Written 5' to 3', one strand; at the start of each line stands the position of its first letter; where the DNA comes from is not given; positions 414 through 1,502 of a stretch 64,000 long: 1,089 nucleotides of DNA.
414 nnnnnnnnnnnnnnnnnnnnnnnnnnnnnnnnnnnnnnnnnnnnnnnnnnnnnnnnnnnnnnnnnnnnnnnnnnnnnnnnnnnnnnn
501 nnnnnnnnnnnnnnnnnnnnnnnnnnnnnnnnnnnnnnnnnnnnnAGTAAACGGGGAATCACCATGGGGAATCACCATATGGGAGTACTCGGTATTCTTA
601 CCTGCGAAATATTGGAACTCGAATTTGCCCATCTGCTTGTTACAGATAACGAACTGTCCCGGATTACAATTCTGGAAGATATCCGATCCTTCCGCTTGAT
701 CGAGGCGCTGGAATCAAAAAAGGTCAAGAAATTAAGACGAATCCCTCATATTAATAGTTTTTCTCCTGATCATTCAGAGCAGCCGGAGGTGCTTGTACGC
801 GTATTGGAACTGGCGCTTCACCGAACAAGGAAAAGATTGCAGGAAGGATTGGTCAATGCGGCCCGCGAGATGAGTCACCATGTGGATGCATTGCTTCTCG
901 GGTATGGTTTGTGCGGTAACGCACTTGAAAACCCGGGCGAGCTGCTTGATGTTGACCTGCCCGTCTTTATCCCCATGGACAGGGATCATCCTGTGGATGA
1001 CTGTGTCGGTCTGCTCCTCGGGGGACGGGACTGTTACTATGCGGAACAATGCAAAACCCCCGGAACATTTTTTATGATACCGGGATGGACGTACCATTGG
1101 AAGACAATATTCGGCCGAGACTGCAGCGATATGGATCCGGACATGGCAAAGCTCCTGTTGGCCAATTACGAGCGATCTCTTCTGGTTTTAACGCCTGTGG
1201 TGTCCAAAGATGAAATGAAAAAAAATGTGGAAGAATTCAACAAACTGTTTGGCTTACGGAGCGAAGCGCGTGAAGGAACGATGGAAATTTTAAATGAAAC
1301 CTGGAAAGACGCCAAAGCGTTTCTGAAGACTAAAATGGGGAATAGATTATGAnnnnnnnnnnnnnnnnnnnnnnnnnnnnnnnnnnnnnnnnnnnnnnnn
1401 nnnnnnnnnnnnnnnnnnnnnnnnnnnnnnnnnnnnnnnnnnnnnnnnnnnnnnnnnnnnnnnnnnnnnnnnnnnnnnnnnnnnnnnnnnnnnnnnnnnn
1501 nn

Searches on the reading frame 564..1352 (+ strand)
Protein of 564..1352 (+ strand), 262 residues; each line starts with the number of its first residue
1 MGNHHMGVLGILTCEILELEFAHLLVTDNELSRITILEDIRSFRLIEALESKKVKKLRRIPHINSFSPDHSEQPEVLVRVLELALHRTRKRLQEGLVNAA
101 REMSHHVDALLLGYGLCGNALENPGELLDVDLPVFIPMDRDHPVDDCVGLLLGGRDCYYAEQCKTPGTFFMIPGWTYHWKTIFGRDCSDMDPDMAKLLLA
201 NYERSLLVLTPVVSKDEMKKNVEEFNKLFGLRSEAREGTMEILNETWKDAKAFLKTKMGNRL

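Call 79: search_protein_representatives(protein=window:564-1352:+)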
Query: 262 residues. Proteins with E-value up to 0.001 (for the whole library): 425; up to 1e-10: 142; up to 1e-30: 29. The best 150 are listed.
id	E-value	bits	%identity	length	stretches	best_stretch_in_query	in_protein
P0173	2.1e-93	328.8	60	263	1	6-259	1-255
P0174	5.7e-83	294.6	53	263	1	6-257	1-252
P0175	1.5e-77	276.9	52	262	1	9-255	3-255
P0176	1.1e-75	270.7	53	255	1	6-252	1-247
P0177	2.6e-72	259.6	60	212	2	136-255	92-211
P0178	5.7e-72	258.5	48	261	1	6-254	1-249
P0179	6.3e-69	248.6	48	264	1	6-255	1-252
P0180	7.3e-68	245.1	49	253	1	6-259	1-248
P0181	8.6e-68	244.8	47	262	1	6-256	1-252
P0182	9.3e-68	244.7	48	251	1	6-255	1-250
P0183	9.1e-66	238.2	46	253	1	6-251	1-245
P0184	1.1e-64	234.6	44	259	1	7-257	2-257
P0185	4.9e-63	229.2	46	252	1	6-253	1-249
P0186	5.5e-63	229.1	44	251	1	8-248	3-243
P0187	5.9e-61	222.4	46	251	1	6-256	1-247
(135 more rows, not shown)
